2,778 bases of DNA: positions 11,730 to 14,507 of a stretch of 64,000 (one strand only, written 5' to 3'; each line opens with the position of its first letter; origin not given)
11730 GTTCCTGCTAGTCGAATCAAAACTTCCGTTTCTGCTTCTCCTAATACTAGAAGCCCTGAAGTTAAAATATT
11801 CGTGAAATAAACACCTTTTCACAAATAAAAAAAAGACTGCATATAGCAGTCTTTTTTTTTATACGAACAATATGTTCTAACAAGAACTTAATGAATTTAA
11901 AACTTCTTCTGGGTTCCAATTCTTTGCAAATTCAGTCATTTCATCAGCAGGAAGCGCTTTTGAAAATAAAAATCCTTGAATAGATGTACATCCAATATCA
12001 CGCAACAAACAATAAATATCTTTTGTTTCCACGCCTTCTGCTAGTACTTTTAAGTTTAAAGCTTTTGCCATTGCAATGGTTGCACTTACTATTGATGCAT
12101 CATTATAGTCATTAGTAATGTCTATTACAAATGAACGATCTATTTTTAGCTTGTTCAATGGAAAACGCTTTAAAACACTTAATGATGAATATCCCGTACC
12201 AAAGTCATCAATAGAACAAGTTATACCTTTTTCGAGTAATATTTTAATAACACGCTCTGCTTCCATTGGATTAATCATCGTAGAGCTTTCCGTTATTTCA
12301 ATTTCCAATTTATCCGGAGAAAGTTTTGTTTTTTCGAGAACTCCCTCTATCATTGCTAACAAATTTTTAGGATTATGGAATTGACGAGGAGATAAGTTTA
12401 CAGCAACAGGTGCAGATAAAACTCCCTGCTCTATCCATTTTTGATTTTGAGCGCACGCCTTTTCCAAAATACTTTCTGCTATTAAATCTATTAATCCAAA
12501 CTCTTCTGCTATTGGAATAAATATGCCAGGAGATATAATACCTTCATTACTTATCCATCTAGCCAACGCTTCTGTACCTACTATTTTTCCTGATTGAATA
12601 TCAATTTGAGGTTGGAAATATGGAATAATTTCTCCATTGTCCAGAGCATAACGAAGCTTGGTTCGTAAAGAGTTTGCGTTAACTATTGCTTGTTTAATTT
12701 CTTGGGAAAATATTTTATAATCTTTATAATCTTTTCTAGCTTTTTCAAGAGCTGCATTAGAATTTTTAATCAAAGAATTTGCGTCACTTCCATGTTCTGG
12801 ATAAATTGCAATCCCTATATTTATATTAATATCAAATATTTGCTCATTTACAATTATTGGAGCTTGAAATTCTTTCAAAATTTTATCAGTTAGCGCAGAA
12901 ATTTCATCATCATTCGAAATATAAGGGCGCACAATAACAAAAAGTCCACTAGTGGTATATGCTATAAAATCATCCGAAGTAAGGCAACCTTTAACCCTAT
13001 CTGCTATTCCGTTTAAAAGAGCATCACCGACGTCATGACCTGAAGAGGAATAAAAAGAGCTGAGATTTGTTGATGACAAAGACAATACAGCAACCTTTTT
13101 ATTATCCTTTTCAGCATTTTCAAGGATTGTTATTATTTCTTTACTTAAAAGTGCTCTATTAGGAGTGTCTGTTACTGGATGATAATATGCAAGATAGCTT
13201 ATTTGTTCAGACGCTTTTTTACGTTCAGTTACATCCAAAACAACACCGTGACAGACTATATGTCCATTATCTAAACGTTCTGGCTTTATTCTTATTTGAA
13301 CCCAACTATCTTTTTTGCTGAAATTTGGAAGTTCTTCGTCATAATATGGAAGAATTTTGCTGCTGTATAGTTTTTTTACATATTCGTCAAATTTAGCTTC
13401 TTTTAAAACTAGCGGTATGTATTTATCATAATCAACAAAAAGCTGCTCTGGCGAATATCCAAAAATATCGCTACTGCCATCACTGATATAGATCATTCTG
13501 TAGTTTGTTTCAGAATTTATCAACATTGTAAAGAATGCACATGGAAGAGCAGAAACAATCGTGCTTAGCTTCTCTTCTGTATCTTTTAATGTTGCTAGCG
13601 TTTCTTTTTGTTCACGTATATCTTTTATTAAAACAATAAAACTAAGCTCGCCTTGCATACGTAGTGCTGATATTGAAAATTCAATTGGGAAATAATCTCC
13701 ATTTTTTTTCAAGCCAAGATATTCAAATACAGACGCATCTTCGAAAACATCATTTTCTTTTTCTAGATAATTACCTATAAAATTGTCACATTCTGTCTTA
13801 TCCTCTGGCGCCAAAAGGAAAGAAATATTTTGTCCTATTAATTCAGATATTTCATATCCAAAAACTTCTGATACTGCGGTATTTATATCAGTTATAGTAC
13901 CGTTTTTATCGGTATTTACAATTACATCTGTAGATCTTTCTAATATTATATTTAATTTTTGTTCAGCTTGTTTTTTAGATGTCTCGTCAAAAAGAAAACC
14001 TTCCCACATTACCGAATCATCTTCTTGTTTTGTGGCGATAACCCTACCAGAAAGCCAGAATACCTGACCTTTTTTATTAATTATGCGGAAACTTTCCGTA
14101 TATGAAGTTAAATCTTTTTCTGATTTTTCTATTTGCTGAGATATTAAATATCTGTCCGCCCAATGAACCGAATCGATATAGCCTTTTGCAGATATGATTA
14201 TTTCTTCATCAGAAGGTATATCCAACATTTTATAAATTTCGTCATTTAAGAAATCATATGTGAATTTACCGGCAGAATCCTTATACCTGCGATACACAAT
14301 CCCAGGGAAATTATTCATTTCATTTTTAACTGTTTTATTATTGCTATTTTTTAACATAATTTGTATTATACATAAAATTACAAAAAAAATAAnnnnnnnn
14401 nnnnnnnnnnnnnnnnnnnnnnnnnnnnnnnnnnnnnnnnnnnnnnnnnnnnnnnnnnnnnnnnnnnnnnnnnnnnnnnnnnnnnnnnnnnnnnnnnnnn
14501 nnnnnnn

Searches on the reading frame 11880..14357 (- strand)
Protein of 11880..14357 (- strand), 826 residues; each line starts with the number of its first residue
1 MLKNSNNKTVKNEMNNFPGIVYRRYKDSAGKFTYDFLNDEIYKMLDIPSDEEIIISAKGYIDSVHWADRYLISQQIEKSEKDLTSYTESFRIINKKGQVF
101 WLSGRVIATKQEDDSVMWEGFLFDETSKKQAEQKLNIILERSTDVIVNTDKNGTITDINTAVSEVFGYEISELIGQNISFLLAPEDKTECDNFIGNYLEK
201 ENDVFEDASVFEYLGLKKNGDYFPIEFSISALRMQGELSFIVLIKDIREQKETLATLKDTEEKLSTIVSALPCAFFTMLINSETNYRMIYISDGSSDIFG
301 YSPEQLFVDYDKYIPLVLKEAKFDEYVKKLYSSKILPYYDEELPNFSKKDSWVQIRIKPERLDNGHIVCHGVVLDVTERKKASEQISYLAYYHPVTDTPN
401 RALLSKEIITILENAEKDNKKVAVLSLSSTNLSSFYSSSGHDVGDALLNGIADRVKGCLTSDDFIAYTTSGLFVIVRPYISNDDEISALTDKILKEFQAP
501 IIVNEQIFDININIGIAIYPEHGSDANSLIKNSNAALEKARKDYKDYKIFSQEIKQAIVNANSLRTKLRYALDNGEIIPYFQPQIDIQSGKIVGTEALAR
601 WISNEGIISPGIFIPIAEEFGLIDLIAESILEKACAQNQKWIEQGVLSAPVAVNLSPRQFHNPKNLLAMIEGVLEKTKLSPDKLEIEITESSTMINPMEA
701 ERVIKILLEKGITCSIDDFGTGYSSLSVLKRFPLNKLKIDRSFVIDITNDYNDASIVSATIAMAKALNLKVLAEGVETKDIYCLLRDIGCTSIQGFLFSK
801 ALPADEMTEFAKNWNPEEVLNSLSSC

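Call 43: search_protein_families(library=ncbifam, proteins=[window:11880-14357:-], max_evalue=1e-10)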
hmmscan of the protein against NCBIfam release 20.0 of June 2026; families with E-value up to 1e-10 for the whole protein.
window:11880-14357:- (826 aa): 18 families
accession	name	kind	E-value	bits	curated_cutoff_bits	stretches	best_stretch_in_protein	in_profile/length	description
NF045675.1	PhdiestaseDibA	equivalog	2.5e-111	373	980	1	257-808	70-622/623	phosphodiesterase DibA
NF053781.1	cdiGMPphdstlr2612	equivalog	2e-103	347.1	1600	2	383-810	833-1264/1268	Tlr1612 family c-di-GMP phosphodiesterase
NF008467.0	PRK11359.1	equivalog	1.9e-98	330.4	857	1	377-814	363-795/800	oxygen-sensing cyclic-di-GMP phosphodiesterase DosP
NF007474.0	PRK10060.1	equivalog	2.5e-97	326.7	782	1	364-813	213-656/663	cyclic di-GMP phosphodiesterase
NF052458.1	PhdiestGepA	equivalog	1.4e-91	308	1200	1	413-806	444-836/840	phosphodiesterase GepA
NF008807.1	PRK11829.1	equivalog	3e-61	207.4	733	1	381-807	233-658/670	biofilm formation regulator HmsP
NF052596.1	RR_EAL_PvrR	equivalog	2.9e-50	171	580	1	555-813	132-391/398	response regulator cyclic di-GMP phosphodiesterase PvrR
NF007298.0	PRK09776.1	equivalog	1.6e-45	155.4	1135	1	356-809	649-1104/1111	diguanylate cyclase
NF007839.0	PRK10551.1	equivalog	9.2e-40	136.7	461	1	571-813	271-512/518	cyclic di-GMP phosphodiesterase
TIGR00229.1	sensory_box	domain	1.1e-34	119.2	22.9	1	132-253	4-122/126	PAS domain S-box protein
NF045673.1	c-di-GMPRcptLapD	equivalog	3.1e-34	118.3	1020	1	378-803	224-646/647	cyclic di-GMP receptor LapD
NF008281.1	PRK11059.1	equivalog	6.6e-25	87.5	663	1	390-802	221-630/633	RNase E specificity factor CsrD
NF052265.1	EAL_dom_RimA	equivalog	7.9e-23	81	430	1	581-802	21-234/248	S6 modification regulatory phosphodiesterase RimA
NF051476.1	CDiGphdiTpdA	equivalog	5.3e-22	78.3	1000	1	643-799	416-568/570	cyclic di-GMP phosphodiesterase TpdA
NF041777.1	sens_FixL_Rhizob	equivalog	2.2e-21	76.1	850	1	46-266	30-255/485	sensor protein FixL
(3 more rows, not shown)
